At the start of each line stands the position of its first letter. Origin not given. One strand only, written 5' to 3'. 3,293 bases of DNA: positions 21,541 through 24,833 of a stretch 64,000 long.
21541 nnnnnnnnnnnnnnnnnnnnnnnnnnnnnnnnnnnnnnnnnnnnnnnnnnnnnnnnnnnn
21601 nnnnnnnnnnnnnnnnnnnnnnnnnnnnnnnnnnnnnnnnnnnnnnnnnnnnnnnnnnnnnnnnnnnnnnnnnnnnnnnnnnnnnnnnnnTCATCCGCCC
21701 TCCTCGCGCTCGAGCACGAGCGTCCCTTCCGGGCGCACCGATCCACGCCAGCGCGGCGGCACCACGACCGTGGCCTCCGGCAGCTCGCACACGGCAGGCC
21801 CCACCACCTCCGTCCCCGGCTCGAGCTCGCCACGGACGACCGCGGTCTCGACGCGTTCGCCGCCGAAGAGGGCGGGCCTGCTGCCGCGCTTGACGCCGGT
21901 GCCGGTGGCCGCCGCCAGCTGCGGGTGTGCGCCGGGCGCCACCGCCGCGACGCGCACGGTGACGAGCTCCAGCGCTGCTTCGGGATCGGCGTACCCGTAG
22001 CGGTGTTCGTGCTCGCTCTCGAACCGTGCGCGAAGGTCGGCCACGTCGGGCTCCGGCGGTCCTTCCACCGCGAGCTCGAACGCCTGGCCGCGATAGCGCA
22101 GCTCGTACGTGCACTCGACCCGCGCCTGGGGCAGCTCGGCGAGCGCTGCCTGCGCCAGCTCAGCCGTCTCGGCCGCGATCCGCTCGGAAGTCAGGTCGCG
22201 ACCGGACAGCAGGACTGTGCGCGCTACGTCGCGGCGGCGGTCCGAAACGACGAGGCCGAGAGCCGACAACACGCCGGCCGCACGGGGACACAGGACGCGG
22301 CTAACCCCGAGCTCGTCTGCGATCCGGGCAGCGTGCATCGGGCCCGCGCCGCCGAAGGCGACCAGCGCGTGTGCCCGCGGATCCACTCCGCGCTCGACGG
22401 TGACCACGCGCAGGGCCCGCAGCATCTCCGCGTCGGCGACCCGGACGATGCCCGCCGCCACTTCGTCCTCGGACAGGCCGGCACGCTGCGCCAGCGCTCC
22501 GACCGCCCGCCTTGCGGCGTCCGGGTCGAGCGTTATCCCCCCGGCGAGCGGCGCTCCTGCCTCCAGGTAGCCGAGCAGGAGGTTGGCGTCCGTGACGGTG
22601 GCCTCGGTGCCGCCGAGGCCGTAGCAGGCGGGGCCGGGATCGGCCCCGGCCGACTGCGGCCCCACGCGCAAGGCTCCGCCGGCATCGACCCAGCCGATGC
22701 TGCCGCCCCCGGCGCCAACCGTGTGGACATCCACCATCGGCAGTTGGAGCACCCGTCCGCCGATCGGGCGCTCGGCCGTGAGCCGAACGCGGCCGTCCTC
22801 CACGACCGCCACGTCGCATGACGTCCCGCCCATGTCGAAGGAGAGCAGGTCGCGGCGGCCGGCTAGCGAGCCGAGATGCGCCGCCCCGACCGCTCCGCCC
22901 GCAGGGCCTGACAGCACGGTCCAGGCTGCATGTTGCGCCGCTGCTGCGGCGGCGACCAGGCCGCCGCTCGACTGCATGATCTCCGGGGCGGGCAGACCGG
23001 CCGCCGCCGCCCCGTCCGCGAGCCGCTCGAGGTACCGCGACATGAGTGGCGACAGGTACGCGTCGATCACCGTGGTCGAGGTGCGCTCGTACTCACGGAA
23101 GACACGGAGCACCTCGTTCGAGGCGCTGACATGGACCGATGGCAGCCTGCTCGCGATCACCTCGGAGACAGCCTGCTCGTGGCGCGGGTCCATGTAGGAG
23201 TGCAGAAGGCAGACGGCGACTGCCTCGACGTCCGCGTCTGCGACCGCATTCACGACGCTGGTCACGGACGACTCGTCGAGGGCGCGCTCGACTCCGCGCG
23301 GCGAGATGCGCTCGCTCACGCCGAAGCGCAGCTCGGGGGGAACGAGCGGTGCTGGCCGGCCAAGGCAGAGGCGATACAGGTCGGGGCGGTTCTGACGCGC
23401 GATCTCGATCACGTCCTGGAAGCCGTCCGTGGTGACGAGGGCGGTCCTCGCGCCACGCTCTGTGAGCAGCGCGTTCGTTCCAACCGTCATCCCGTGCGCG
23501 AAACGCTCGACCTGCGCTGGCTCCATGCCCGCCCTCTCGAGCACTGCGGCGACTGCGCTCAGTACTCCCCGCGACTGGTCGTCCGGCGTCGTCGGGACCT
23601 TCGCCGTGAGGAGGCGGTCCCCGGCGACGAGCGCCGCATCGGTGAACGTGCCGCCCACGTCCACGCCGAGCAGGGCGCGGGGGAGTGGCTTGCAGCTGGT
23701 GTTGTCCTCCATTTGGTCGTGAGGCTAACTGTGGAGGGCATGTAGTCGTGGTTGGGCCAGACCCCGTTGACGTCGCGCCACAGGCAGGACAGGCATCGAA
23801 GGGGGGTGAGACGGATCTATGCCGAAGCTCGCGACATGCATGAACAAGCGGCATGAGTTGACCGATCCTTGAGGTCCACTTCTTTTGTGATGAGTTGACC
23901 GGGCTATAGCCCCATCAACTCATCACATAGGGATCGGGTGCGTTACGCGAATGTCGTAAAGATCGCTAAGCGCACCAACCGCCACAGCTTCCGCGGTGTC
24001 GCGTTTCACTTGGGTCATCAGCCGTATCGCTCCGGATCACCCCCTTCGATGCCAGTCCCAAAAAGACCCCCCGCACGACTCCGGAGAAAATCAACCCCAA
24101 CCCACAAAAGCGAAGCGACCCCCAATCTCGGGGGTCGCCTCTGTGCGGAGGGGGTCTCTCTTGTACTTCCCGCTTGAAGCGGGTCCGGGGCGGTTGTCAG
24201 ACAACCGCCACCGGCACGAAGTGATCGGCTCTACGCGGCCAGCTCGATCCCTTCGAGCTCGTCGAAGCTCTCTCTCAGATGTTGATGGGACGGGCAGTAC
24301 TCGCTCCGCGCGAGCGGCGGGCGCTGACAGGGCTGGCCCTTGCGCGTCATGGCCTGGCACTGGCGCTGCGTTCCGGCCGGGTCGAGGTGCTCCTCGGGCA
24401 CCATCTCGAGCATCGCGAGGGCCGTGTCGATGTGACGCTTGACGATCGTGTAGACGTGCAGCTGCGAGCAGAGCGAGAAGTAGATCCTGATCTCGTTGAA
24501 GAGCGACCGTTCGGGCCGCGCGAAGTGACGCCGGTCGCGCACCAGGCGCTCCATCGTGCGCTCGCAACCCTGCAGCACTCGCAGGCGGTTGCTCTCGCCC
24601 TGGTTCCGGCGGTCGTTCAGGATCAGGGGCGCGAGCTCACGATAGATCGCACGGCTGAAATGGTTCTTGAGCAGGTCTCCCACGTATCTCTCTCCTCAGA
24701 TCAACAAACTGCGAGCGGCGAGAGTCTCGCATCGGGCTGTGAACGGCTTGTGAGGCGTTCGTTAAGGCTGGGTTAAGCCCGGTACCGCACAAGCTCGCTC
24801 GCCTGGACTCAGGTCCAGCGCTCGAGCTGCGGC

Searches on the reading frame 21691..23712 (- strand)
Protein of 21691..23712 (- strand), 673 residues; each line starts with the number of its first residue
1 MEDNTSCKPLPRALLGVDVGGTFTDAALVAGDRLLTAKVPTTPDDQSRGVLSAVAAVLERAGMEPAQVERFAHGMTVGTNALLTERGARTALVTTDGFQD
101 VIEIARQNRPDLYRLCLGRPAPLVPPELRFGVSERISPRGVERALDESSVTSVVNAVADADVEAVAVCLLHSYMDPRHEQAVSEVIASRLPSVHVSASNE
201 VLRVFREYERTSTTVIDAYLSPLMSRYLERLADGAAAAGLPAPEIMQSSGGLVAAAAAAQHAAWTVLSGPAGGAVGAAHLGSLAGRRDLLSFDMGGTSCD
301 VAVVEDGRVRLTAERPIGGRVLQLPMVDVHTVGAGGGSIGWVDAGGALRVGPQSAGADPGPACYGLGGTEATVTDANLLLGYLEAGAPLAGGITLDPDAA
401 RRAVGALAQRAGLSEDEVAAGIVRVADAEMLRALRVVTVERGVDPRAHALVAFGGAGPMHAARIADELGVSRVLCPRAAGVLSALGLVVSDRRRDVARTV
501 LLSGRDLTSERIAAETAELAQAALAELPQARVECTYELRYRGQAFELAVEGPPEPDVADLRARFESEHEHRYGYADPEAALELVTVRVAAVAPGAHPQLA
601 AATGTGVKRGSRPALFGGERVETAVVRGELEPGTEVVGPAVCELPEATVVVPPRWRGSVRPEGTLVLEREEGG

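Call 20: find_encoding_contigs(protein=window:21691-23712:-, flank=10000, max_places=10)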
Protein window:21691-23712:- (673 aa): no gene with exactly this product is on record in the collection.

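Call 21: search_protein_families(library=pfam, proteins=[window:21691-23712:-], max_evalue=0.01)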
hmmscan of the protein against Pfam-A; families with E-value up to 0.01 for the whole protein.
window:21691-23712:- (673 aa): 4 families
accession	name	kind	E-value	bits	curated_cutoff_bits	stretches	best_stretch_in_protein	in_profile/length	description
PF01968.24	Hydantoinase_A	-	5.6e-94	315.1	22.9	1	210-495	1-290/291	Hydantoinase/oxoprolinase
PF05378.19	Hydant_A_N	-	8.3e-50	169.4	25.2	1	15-187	2-173/176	Hydantoinase/oxoprolinase N-terminal region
PF19278.4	Hydant_A_C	-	1.1e-06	28.7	21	1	529-655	38-178/193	Hydantoinase/oxoprolinase C-terminal domain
PF14450.12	FtsA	-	0.00047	21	31.8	0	293-320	4-31/127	Cell division protein FtsA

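Call 22: find_homologous_proteins(query=window:21691-23712:-, max_evalue=1e-50)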
Query window:21691-23712:- (673 aa): 8000 proteins with E <= 1e-50 among 8000 candidates; the best 120 are listed.
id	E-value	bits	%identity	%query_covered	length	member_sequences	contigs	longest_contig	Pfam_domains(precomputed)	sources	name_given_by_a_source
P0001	0.0e+0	1325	93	100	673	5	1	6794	PF01968.25,PF05378.20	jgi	jgi:N-methylhydantoinase A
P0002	0.0e+0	1142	82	99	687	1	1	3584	PF01968.25,PF19278.5,PF05378.20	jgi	jgi:N-methylhydantoinase A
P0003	0.0e+0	1136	82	98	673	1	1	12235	PF01968.25,PF05378.20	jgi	jgi:N-methylhydantoinase A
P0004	0.0e+0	1077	78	98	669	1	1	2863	PF01968.25,PF19278.5,PF05378.20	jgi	jgi:N-methylhydantoinase A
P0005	1.7e-291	987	72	97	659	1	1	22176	PF01968.25,PF19278.5,PF05378.20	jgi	jgi:N-methylhydantoinase A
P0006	1.9e-288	977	71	98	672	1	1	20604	PF01968.25,PF05378.20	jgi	jgi:N-methylhydantoinase A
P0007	3.3e-284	963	72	98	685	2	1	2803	PF01968.25,PF19278.5,PF05378.20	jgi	jgi:N-methylhydantoinase A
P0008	1.3e-283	961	71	98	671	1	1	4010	PF01968.25,PF05378.20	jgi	jgi:N-methylhydantoinase A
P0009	2.4e-283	960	70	98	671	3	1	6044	PF01968.25,PF05378.20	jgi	-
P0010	4.9e-283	959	71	98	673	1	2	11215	PF01968.25,PF19278.5,PF05378.20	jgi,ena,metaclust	metaclust:\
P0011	9.5e-283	958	71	98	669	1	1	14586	PF01968.25,PF19278.5,PF05378.20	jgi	jgi:N-methylhydantoinase A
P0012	1.6e-281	954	69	98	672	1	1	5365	PF01968.25,PF19278.5,PF05378.20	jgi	jgi:N-methylhydantoinase A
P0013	3.3e-281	953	68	99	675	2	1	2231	PF01968.25,PF14450.13,PF05378.20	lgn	-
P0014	5.2e-281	952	70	98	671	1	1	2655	PF01968.25,PF19278.5,PF05378.20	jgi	jgi:N-methylhydantoinase A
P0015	9.4e-281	951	69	99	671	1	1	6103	PF01968.25,PF05378.20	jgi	jgi:N-methylhydantoinase A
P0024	7.8e-276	935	70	98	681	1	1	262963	PF01968.25,PF19278.5,PF05378.20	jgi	jgi:N-methylhydantoinase A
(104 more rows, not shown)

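Call 23: find_encoding_contigs(protein=P0001, flank=10000, max_places=5)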
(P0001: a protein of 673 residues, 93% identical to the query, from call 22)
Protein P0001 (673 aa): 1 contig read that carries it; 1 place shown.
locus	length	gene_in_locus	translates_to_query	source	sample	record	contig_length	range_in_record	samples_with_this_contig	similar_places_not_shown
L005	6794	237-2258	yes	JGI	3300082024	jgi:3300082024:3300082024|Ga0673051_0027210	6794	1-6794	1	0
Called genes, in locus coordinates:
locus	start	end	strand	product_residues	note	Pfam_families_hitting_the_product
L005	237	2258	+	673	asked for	PF05378:Hydant_A_N, PF01968:Hydantoinase_A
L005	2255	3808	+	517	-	PF02538:Hydantoinase_B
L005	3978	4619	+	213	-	PF08819:DUF1802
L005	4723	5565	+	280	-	PF06626:DUF1152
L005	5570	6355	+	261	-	-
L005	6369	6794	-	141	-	?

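Call 24: find_encoding_contigs(protein=P0003, flank=10000, max_places=5)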
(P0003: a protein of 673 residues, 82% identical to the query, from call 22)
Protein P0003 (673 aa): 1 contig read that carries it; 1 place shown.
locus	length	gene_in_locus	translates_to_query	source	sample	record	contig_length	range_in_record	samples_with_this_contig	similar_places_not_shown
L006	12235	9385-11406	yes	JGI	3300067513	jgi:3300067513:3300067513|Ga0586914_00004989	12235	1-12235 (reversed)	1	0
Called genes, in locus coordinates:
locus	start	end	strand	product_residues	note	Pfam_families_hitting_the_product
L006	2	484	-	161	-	?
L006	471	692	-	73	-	-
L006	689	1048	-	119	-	-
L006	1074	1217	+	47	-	-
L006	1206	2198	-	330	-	PF01545:Cation_efflux, PF16916:ZT_dimer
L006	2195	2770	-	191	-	PF01725:Ham1p_like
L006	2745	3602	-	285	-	PF01138:RNase_PH, PF03725:RNase_PH_C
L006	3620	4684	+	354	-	PF26549:Tricorn_N, PF26550:Tricorn_2nd (weak), PF07676:PD40 (weak), PF26549:Tricorn_N (weak)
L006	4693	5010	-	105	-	-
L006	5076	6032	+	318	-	PF13439:Glyco_transf_4, PF13579:Glyco_trans_4_4 (weak), PF13692:Glyco_trans_1_4, PF00534:Glycos_transf_1, PF20706:GT4-conflict (weak)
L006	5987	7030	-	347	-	PF00850:Hist_deacetyl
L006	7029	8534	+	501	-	PF00890:FAD_binding_2, PF01266:DAO, PF03486:HI0933_like (faint), PF07992:Pyr_redox_2 (faint), PF12831:FAD_oxidored (weak), PF02910:Succ_DH_flav_C (weak)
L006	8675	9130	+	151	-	-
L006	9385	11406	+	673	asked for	PF05378:Hydant_A_N, PF01968:Hydantoinase_A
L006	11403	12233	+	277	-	?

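Call 36: find_encoding_contigs(protein=P0005, flank=10000, max_places=3)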
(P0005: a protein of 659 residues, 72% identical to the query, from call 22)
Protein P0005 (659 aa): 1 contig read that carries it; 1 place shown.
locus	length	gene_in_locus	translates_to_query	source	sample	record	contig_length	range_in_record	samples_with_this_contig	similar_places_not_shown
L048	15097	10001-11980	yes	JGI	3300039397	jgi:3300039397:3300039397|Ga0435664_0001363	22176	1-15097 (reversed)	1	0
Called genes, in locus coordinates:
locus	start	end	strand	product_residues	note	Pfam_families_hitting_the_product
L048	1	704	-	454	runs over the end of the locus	PF01523:PmbA_TldD_1st, PF19290:PmbA_TldD_2nd, PF19289:PmbA_TldD_3rd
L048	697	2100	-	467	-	PF01523:PmbA_TldD_1st, PF19290:PmbA_TldD_2nd, PF19289:PmbA_TldD_3rd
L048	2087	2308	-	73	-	-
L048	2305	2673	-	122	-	-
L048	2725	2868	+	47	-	-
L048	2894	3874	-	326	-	PF01545:Cation_efflux, PF16916:ZT_dimer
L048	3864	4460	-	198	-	PF01725:Ham1p_like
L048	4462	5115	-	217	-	PF01138:RNase_PH, PF03725:RNase_PH_C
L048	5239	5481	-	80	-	-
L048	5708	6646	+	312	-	PF13439:Glyco_transf_4, PF13579:Glyco_trans_4_4, PF13477:Glyco_trans_4_2 (weak), PF13692:Glyco_trans_1_4, PF00534:Glycos_transf_1, PF20706:GT4-conflict (weak)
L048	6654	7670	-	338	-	PF00850:Hist_deacetyl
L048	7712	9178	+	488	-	PF00890:FAD_binding_2, PF01134:GIDA (faint), PF01266:DAO, PF03486:HI0933_like (faint), PF07992:Pyr_redox_2 (faint), PF02910:Succ_DH_flav_C (faint)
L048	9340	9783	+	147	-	-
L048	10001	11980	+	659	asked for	PF05378:Hydant_A_N, PF01968:Hydantoinase_A, PF19278:Hydant_A_C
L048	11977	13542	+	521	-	PF02538:Hydantoinase_B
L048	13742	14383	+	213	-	PF08819:DUF1802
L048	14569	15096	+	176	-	?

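Call 37: find_encoding_contigs(protein=P0024, flank=10000, max_places=3)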
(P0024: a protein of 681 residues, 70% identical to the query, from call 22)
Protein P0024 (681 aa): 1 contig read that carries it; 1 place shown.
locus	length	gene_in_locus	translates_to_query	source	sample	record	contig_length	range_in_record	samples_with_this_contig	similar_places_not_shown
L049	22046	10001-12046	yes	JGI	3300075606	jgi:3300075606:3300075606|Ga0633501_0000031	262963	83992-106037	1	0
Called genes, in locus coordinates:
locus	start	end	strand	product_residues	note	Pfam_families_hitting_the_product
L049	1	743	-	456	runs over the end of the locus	PF01523:PmbA_TldD_1st, PF19290:PmbA_TldD_2nd, PF19289:PmbA_TldD_3rd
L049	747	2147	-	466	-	PF01523:PmbA_TldD_1st, PF19290:PmbA_TldD_2nd, PF19289:PmbA_TldD_3rd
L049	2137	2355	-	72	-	-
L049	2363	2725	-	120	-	-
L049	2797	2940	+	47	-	-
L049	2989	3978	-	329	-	PF01545:Cation_efflux, PF16916:ZT_dimer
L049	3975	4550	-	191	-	PF01725:Ham1p_like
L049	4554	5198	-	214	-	PF01138:RNase_PH, PF03725:RNase_PH_C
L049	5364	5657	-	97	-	-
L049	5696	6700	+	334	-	PF13439:Glyco_transf_4, PF13579:Glyco_trans_4_4, PF13692:Glyco_trans_1_4, PF00534:Glycos_transf_1, PF20706:GT4-conflict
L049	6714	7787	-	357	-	PF00850:Hist_deacetyl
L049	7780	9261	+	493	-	PF00890:FAD_binding_2, PF01266:DAO, PF03486:HI0933_like (faint), PF07992:Pyr_redox_2 (faint), PF12831:FAD_oxidored (weak), PF02910:Succ_DH_flav_C (weak)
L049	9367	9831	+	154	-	-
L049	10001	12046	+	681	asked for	PF05378:Hydant_A_N, PF01968:Hydantoinase_A, PF19278:Hydant_A_C (weak)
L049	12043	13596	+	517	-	PF02538:Hydantoinase_B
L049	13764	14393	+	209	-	PF08819:DUF1802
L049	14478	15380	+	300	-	PF06626:DUF1152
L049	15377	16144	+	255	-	-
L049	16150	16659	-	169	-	PF13240:Zn_Ribbon_1 (weak)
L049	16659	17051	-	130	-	PF14464:Prok-JAB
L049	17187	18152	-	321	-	PF00291:PALP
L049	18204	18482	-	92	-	PF02597:ThiS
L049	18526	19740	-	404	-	PF00581:Rhodanese, PF00899:ThiF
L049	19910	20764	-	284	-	PF01435:Peptidase_M48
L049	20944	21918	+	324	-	PF07730:HisKA_3, PF02518:HATPase_c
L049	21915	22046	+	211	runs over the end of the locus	PF00072:Response_reg, PF00196:GerE, PF08281:Sigma70_r4_2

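Call 58: list_cluster_members(proteins=[P0001, P0121, P0122])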
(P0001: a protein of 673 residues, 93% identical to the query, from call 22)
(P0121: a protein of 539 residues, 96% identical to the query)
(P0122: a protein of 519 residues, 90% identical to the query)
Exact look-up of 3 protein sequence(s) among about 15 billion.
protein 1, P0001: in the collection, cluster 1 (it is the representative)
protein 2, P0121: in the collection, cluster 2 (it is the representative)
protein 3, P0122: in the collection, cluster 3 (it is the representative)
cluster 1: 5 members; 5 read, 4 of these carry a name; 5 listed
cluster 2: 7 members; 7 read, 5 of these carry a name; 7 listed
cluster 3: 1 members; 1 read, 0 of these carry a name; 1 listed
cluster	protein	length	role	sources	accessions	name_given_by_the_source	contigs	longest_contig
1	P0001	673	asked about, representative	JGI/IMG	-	N-methylhydantoinase A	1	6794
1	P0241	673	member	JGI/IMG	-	N-methylhydantoinase A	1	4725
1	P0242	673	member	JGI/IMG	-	N-methylhydantoinase A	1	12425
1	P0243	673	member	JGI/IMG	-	N-methylhydantoinase A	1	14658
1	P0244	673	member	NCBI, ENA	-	-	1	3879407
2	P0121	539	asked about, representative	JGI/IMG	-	ADP-dependent NAD(P)H-hydrate dehydratase / NAD(P)H-hydrate epimerase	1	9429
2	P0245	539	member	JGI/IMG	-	hydroxyethylthiazole kinase-like uncharacterized protein yjeF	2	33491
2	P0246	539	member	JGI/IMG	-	hydroxyethylthiazole kinase-like uncharacterized protein yjeF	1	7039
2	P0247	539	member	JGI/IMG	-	ADP-dependent NAD(P)H-hydrate dehydratase / NAD(P)H-hydrate epimerase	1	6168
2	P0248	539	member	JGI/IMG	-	ADP-dependent NAD(P)H-hydrate dehydratase / NAD(P)H-hydrate epimerase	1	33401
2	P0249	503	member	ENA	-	-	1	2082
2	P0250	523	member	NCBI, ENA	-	-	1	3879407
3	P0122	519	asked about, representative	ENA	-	-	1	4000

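Call 61: find_encoding_contigs(protein=P0243, flank=10000, max_places=3)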
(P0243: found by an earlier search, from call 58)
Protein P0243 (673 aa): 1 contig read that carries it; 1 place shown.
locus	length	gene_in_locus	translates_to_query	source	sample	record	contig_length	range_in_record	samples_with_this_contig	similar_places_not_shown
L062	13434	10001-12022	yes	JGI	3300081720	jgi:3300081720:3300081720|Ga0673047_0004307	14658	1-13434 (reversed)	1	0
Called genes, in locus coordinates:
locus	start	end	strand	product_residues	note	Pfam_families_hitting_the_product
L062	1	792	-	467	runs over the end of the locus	PF01523:PmbA_TldD_1st, PF19290:PmbA_TldD_2nd, PF19289:PmbA_TldD_3rd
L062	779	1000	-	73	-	-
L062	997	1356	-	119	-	-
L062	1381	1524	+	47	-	-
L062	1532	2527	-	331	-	PF01545:Cation_efflux, PF16916:ZT_dimer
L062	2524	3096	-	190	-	PF01725:Ham1p_like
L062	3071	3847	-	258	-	PF01138:RNase_PH, PF03725:RNase_PH_C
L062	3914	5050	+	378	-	PF07676:PD40 (faint), PF26549:Tricorn_N, PF26550:Tricorn_2nd (weak), PF26549:Tricorn_N (weak)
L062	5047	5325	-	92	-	-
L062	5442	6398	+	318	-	PF13439:Glyco_transf_4, PF13579:Glyco_trans_4_4 (weak), PF13692:Glyco_trans_1_4, PF00534:Glycos_transf_1, PF20706:GT4-conflict (weak)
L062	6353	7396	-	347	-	PF00850:Hist_deacetyl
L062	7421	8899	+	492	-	PF00890:FAD_binding_2, PF01266:DAO (weak), PF03486:HI0933_like (faint), PF07992:Pyr_redox_2 (faint), PF12831:FAD_oxidored, PF02910:Succ_DH_flav_C (weak)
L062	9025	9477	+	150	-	-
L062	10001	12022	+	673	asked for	PF05378:Hydant_A_N, PF01968:Hydantoinase_A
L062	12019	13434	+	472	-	?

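Call 85: find_encoding_contigs(protein=P0245, flank=10000, max_places=4)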
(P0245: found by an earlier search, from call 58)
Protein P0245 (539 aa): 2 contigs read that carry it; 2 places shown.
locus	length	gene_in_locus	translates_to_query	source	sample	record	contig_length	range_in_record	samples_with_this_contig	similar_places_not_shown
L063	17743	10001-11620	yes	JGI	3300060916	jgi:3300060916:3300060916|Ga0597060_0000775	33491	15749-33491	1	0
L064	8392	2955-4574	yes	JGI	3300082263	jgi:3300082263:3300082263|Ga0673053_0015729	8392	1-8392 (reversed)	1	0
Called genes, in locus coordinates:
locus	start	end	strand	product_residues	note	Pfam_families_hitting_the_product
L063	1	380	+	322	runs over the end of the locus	PF00294:PfkB, PF08543:Phos_pyr_kin (weak)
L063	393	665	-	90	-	PF00196:GerE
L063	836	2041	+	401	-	PF00478:IMPDH, PF01070:FMN_dh, PF01645:Glu_synthase (weak)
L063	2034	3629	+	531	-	PF00117:GATase, PF07722:Peptidase_C26 (weak), PF02540:NAD_synthase (weak), PF03054:tRNA_Me_trans (faint), PF00958:GMP_synt_C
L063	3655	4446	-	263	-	PF01697:Glyco_transf_92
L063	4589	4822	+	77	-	PF04070:DUF378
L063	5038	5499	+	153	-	PF00572:Ribosomal_L13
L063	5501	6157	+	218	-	PF00380:Ribosomal_S9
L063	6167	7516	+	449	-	PF02878:PGM_PMM_I, PF02879:PGM_PMM_II, PF02880:PGM_PMM_III, PF00408:PGM_PMM_IV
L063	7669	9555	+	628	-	PF13522:GATase_6, PF13537:GATase_7, PF01380:SIS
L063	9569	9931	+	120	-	PF01648:ACPS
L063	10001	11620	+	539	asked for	PF03853:YjeF_N, PF01256:Carb_kinase, PF02110:HK (weak), PF08543:Phos_pyr_kin (faint)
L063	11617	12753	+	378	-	PF01168:Ala_racemase_N, PF00842:Ala_racemase_C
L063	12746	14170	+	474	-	PF01743:PolyA_pol, PF12627:PolyA_pol_RNAbd, PF01966:HD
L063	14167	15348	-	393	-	PF04389:Peptidase_M28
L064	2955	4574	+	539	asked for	PF03853:YjeF_N, PF01256:Carb_kinase, PF02110:HK (weak), PF08543:Phos_pyr_kin (faint)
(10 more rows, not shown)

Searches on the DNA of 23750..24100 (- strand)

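Call 34: search_dna_similar(query=window:23780-24065:-, collection=plasmids, mode=distant, max_evalue=0.01)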
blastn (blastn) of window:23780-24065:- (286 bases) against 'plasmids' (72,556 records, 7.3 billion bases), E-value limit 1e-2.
No match.

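Call 99: search_rna_families(source=window, start=23750, end=24100, threshold=evalue, max_evalue=1)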
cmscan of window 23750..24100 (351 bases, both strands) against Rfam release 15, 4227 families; matches with E-value up to 1: 1.
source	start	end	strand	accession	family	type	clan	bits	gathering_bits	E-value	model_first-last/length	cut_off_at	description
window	23875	23938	-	RF03506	mir-587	Gene; miRNA;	-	23.6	80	0.0085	1-74/74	no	mir-587 microRNA precursor family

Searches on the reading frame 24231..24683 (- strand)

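Call 21: search_protein_families(library=pfam, proteins=[window:24231-24683:-], max_evalue=0.01)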
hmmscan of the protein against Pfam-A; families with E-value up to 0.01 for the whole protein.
window:24231-24683:- (150 aa): 1 family
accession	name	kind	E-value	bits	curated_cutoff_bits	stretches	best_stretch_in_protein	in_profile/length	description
PF19067.5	DUF5763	-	0.0096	15.8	26.3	0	107-134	2-28/39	Family of unknown function (DUF5763)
